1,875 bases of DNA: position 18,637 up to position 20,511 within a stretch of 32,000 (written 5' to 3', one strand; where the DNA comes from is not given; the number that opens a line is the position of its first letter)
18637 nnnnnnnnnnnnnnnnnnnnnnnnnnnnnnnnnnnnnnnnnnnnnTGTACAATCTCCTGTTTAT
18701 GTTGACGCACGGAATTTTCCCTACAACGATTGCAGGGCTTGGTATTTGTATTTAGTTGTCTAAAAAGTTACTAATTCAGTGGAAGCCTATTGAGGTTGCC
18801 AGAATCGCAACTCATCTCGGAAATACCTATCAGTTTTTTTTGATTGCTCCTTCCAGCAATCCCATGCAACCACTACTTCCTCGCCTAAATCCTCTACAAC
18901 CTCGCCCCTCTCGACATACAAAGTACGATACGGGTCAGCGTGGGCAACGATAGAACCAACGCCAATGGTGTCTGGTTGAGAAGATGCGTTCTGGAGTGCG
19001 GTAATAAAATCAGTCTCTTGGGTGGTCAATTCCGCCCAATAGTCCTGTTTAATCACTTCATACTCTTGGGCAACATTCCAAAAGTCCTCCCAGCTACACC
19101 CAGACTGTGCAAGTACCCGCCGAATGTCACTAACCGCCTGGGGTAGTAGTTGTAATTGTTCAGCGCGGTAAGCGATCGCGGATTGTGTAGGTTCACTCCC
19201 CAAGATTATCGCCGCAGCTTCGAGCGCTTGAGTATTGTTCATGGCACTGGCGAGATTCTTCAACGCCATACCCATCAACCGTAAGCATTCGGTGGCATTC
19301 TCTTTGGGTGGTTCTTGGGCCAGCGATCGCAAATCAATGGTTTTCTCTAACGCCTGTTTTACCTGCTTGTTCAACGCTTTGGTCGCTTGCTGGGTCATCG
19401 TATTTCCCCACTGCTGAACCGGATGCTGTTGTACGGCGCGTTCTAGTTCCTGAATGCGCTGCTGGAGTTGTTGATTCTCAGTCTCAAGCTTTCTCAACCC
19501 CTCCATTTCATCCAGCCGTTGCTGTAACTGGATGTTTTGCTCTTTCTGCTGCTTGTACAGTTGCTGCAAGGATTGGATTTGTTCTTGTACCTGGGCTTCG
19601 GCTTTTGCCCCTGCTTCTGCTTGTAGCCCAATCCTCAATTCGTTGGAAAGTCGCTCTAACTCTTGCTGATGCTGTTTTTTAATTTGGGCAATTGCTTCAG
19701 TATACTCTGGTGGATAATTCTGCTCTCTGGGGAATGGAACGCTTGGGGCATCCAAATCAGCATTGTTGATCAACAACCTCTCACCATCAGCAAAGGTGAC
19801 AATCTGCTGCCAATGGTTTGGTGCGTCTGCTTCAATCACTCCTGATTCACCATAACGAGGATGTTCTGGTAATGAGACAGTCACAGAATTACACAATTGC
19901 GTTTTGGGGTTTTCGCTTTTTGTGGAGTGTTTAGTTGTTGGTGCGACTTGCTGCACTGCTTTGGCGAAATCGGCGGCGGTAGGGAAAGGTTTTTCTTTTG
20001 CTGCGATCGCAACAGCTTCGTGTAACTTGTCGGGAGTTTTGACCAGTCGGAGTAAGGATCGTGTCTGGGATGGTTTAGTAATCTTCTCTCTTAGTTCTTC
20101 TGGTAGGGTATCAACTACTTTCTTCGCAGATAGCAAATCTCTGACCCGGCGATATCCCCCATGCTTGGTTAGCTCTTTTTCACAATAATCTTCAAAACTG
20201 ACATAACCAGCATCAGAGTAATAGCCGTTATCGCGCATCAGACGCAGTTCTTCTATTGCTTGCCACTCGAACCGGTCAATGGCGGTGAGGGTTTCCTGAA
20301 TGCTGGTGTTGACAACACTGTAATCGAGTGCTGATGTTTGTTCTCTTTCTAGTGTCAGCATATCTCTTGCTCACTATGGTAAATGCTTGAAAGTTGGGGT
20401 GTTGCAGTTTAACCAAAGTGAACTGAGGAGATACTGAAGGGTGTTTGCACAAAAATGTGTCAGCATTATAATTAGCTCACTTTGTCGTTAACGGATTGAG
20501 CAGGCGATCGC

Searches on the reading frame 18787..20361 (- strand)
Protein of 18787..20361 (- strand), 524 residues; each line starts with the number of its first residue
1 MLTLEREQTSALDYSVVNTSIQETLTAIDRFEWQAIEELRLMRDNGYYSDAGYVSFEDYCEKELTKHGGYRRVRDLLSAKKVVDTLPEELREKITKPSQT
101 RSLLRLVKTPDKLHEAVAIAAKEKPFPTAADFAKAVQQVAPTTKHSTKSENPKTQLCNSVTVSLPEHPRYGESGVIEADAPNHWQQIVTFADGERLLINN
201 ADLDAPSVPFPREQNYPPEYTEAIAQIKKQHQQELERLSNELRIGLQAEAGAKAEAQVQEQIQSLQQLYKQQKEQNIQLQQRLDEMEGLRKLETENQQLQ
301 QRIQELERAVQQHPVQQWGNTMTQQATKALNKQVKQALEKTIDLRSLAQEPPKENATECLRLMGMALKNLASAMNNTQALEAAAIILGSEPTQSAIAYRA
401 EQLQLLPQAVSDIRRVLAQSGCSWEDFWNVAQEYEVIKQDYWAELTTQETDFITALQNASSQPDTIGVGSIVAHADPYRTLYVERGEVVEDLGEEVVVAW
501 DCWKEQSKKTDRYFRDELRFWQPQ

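Call 7: search_protein_families(library=pfam, proteins=[window:18787-20361:-], max_evalue=0.01)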
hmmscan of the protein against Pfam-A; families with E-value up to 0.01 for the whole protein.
window:18787-20361:- (524 aa): 0 families

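Call 58: search_protein_families(library=padloc, proteins=[window:18790-20361:-], max_evalue=0.001)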
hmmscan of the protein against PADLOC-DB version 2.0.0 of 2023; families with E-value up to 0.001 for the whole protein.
window:18790-20361:- (524 aa): 1 family
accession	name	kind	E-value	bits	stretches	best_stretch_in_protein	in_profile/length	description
PDLC03859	LmuB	-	0.00016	19.1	1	106-341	374-486/611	-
